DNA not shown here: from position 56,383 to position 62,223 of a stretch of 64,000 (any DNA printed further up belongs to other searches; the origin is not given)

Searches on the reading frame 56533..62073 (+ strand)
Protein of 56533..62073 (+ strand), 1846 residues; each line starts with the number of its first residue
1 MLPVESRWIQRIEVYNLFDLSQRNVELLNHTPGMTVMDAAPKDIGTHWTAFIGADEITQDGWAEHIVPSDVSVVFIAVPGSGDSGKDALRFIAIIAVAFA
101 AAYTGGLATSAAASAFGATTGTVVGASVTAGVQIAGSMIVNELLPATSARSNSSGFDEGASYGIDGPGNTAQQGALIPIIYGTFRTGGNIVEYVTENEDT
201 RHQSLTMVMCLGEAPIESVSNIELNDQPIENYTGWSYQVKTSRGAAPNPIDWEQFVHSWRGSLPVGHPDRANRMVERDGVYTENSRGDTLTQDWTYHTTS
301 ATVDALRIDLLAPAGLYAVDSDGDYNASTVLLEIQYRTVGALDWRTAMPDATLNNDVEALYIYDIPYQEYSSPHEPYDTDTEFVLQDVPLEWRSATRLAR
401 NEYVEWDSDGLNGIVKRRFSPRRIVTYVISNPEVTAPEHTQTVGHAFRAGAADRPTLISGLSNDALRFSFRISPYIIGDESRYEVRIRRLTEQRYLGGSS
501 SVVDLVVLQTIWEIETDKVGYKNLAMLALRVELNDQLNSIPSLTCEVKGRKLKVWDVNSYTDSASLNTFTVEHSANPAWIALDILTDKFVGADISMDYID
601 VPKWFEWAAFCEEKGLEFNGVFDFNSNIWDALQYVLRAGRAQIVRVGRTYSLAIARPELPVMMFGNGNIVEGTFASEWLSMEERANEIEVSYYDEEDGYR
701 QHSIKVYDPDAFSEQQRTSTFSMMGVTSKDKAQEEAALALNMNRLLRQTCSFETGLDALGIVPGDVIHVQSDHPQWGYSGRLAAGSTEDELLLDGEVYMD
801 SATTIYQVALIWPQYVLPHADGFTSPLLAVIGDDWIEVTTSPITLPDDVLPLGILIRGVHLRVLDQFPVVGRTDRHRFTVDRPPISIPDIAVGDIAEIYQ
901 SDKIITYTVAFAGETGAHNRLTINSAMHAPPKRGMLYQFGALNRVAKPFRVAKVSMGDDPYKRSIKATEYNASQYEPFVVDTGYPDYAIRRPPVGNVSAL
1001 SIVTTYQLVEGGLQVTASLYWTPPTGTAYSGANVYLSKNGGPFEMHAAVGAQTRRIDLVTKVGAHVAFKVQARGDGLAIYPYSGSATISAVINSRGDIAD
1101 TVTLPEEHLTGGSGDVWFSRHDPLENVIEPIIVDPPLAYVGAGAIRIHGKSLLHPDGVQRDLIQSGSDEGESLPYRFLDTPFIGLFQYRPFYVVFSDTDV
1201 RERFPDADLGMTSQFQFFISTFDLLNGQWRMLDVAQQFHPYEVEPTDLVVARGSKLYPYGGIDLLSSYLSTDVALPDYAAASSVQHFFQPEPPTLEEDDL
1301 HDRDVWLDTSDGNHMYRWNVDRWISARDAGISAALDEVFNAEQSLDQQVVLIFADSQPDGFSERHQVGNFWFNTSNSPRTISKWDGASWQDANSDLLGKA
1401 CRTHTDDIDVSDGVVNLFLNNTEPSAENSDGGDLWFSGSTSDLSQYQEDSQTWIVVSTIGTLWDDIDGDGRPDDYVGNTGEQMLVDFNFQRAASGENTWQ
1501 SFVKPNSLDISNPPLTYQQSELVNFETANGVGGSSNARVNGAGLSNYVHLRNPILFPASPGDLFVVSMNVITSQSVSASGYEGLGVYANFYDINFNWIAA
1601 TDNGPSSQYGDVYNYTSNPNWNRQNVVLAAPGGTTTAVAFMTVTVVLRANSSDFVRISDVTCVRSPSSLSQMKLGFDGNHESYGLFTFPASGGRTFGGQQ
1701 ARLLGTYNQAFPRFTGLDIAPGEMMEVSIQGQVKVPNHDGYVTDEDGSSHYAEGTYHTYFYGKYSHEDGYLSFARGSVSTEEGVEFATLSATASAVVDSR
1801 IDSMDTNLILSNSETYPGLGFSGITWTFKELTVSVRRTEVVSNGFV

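Call 19: search_protein_families(library=pfam, proteins=[window:56533-62073:+], max_evalue=0.01)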
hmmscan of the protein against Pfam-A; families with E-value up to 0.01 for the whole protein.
window:56533-62073:+ (1846 aa): 2 families
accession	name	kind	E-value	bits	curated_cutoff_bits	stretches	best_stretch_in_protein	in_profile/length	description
PF13550.12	Phage-tail_3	-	7e-17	62.2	23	1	627-776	5-155/164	Putative phage tail protein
PF24801.1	FNIII-A_GpJ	-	1.2e-13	51.7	27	1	289-349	10-70/126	Tip attachment protein J,FNIII-A domain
